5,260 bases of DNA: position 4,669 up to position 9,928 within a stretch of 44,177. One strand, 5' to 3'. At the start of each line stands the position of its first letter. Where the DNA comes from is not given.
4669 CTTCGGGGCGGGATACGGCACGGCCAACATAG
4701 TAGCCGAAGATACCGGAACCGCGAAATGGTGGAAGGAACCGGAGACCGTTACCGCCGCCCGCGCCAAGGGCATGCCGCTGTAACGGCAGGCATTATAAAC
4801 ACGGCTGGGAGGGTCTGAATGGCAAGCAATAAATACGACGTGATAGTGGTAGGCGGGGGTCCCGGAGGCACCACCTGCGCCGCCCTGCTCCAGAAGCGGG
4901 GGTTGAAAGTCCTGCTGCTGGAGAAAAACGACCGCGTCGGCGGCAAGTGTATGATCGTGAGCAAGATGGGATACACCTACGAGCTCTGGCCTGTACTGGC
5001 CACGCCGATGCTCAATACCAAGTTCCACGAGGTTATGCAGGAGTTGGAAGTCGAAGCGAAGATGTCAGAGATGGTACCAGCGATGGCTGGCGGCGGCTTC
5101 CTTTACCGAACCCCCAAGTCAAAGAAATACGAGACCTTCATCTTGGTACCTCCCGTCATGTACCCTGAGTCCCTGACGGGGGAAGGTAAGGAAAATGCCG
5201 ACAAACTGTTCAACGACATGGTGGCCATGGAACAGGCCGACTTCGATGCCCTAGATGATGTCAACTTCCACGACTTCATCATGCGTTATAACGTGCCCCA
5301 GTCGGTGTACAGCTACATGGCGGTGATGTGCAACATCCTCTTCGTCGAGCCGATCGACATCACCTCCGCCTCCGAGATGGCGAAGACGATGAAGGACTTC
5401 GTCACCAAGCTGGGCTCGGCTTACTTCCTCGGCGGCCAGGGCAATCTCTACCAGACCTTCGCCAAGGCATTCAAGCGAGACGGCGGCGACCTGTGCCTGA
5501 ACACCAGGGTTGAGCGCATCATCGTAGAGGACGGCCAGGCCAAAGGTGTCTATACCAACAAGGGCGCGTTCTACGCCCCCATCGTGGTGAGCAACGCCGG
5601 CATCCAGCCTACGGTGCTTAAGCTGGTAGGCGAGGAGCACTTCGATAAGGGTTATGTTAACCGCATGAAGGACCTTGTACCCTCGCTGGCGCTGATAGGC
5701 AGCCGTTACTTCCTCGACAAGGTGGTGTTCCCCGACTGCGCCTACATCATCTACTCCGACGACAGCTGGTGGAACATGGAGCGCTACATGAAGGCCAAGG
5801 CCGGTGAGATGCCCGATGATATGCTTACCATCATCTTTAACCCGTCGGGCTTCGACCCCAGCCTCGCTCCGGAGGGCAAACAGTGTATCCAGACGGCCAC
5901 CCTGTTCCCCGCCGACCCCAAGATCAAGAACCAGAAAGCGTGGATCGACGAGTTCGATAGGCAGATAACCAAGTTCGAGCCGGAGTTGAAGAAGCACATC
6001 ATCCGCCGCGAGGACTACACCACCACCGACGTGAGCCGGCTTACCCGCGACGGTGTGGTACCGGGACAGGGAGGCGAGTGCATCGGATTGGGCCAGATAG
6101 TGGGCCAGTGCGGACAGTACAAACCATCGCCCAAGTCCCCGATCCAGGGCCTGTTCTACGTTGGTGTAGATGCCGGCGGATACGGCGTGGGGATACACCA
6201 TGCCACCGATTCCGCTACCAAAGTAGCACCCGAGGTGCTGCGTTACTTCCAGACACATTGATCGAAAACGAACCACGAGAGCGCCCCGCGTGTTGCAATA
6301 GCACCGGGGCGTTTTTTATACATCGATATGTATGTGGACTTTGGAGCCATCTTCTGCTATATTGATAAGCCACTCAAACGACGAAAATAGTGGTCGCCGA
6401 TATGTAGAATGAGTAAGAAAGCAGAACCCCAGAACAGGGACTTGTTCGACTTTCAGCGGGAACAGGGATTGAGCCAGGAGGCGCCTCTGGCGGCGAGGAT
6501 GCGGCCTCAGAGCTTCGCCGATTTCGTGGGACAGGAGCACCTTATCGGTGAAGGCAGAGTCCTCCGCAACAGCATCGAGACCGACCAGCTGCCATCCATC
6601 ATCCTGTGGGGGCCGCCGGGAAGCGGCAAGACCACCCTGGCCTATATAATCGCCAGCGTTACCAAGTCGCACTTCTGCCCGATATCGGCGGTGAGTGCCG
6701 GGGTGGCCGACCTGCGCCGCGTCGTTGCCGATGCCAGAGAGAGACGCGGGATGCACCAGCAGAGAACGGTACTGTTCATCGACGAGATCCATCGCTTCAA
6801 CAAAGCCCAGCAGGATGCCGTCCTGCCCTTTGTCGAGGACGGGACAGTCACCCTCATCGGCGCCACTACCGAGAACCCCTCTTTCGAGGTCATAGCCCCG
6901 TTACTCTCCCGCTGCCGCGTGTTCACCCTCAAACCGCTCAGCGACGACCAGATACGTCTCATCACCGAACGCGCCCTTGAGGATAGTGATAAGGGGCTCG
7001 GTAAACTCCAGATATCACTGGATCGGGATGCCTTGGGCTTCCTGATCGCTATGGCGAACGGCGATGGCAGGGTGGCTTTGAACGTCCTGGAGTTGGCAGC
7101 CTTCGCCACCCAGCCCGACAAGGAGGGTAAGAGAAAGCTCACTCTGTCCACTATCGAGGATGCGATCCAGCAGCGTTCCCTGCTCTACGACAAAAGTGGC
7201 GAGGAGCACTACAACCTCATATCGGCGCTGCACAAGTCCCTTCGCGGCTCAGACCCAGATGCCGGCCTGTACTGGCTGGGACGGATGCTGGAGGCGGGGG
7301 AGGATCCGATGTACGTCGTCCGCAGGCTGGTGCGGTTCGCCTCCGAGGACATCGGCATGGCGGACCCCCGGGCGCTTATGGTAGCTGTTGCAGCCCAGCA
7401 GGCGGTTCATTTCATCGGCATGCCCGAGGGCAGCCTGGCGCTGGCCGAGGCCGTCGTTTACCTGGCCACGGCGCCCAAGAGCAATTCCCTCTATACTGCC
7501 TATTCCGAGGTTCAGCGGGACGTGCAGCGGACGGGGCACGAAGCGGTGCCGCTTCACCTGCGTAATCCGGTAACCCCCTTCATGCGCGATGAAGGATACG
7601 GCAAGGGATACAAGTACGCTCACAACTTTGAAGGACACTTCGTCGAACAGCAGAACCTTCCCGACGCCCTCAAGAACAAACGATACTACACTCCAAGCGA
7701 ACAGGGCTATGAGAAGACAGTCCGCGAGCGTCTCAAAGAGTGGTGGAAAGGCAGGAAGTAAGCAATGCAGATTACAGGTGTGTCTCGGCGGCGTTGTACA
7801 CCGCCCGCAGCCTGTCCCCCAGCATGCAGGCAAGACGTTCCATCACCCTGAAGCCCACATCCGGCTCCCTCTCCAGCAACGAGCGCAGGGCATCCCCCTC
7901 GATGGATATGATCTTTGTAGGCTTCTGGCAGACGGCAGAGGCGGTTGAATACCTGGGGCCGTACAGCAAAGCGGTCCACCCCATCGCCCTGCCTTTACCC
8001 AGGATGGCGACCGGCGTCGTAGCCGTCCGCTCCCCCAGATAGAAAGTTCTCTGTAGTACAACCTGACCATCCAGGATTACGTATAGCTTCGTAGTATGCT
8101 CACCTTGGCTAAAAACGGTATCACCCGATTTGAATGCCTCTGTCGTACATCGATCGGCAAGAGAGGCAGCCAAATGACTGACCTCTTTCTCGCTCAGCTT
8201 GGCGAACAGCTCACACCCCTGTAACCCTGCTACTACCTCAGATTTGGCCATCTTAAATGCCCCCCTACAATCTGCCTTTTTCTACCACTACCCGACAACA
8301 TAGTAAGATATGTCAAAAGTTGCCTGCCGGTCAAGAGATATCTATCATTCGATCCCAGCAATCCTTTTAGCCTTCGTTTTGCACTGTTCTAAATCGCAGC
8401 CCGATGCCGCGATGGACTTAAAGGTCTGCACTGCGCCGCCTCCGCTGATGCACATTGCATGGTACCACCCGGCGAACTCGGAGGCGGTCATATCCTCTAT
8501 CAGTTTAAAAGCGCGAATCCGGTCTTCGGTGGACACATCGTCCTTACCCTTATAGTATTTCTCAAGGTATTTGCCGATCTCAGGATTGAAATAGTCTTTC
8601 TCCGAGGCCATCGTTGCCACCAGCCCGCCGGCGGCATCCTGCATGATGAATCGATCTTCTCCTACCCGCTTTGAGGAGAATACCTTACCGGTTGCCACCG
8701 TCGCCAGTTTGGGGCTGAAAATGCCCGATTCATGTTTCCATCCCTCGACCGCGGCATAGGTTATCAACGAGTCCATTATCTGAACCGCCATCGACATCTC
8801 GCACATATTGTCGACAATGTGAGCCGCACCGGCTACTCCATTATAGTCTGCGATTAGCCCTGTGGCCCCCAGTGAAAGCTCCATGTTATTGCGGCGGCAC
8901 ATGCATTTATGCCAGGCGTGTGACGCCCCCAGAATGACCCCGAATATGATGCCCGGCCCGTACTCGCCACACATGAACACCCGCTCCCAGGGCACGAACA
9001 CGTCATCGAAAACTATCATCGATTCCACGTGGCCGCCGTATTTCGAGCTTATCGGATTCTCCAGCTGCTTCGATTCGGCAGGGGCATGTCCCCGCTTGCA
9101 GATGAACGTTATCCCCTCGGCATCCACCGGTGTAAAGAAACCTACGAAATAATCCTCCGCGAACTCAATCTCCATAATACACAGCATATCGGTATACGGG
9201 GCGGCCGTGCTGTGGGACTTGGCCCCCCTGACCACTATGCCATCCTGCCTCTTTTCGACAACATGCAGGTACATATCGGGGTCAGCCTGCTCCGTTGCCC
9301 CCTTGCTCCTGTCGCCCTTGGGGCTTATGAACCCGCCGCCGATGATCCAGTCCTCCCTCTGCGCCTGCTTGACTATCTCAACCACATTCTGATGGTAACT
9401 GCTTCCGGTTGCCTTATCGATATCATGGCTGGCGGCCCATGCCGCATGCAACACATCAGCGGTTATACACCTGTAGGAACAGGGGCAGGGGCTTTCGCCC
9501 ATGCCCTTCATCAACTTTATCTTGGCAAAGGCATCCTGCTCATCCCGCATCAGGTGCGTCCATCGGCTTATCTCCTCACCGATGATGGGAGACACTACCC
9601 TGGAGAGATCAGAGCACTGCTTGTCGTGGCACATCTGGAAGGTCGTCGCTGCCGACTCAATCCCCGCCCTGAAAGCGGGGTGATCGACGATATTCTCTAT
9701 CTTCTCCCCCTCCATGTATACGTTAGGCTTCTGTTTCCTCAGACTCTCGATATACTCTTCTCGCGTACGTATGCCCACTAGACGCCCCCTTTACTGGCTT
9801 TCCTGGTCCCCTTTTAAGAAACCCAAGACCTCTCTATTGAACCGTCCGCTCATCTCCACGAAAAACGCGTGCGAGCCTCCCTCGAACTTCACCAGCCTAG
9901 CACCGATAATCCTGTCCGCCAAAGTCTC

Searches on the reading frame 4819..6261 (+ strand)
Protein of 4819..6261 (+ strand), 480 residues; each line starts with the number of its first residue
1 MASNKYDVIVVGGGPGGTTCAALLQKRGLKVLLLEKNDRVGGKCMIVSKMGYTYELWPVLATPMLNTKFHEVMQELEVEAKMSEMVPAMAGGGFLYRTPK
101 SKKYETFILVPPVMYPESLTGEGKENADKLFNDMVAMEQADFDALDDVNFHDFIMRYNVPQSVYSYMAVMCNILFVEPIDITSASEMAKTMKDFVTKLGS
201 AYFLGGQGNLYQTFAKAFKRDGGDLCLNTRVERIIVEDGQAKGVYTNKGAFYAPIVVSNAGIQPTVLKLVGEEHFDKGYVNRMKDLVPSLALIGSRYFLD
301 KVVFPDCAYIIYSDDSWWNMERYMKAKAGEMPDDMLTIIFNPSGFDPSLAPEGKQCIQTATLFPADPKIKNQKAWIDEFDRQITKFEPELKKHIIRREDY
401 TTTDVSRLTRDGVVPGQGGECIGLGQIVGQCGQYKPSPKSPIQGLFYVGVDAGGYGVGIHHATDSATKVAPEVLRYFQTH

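Call 9: search_protein_families(library=pfam, proteins=[window:4819-6261:+])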
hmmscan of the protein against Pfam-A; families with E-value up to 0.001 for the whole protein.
window:4819-6261:+ (480 aa): 13 families
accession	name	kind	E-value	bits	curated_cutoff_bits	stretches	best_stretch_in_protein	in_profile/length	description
PF01593.30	Amino_oxidase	-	4.1e-17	63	19.8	1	19-474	5-443/443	Flavin containing amine oxidoreductase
PF01266.30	DAO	-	1.3e-12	48.4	27.9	1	7-42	1-37/353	FAD dependent oxidoreductase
PF13450.12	NAD_binding_8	-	3.8e-12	46.7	21.9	1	10-57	1-48/68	NAD(P)-binding Rossmann-like domain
PF12831.13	FAD_oxidored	-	7.4e-10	39.1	27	1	7-78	1-70/416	FAD dependent oxidoreductase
PF07992.20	Pyr_redox_2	-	8.8e-10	38.9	26.1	1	6-78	1-65/291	Pyridine nucleotide-disulphide oxidoreductase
PF00890.30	FAD_binding_2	-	5.1e-09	36.3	20.4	1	7-43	1-37/414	FAD binding domain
PF00996.24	GDI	-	4.2e-08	32.6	23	0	201-263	224-287/436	GDP dissociation inhibitor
PF03486.20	HI0933_like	-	5.2e-08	33.1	50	1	7-46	2-41/244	HI0933-like protein Rossmann domain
PF01946.23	Thi4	-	8.9e-07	28.8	26.2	1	6-43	18-56/235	Thi4 family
PF01134.28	GIDA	-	1.2e-06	28.4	22.1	1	7-40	1-35/391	Glucose inhibited division protein A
PF01494.25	FAD_binding_3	-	4.3e-06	26.6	22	1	5-38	1-34/349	FAD binding domain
PF13738.12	Pyr_redox_3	-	1.2e-05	25.1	30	1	9-38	1-31/305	Pyridine nucleotide-disulphide oxidoreductase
PF00070.33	Pyr_redox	-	0.00011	23.1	22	0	8-41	2-35/82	Pyridine nucleotide-disulphide oxidoreductase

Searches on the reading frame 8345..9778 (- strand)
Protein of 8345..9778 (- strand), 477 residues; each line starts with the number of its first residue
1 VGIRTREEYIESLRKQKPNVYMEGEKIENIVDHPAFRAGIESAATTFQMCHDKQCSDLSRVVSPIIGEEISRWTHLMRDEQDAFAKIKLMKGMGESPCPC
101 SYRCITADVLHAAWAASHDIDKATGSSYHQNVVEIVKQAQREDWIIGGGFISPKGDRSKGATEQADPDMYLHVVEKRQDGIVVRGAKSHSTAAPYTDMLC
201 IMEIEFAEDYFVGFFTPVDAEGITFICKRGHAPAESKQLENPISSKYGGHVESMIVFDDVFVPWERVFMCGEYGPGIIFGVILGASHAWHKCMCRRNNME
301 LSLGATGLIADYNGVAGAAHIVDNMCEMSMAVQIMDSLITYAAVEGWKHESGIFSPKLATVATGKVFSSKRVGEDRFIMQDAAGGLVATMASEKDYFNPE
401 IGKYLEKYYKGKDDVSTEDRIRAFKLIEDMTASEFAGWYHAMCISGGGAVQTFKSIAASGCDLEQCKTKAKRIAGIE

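Call 3: search_protein_families(library=pfam, proteins=[window:8345-9778:-])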
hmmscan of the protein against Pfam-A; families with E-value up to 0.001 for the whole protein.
window:8345-9778:- (477 aa): 2 families
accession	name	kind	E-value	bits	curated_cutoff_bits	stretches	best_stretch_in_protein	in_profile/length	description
PF11794.13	HpaB_N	-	6.1e-83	279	35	1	5-269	1-270/270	4-hydroxyphenylacetate 3-hydroxylase N terminal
PF03241.18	HpaB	-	1.1e-44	152.5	25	1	287-475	14-202/202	4-hydroxyphenylacetate 3-hydroxylase C terminal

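Call 4: search_protein_families(library=ncbifam, proteins=[window:8345-9778:-])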
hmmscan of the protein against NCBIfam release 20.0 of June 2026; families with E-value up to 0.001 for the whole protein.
window:8345-9778:- (477 aa): 2 families
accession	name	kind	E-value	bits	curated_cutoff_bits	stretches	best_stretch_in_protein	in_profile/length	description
TIGR02309.1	HpaB-1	equivalog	2e-49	169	480.2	1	4-437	2-437/477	4-hydroxyphenylacetate 3-monooxygenase, oxygenase component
TIGR02310.1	HpaB-2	equivalog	1.4e-35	123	885.2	1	5-448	14-462/519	4-hydroxyphenylacetate 3-monooxygenase, oxygenase component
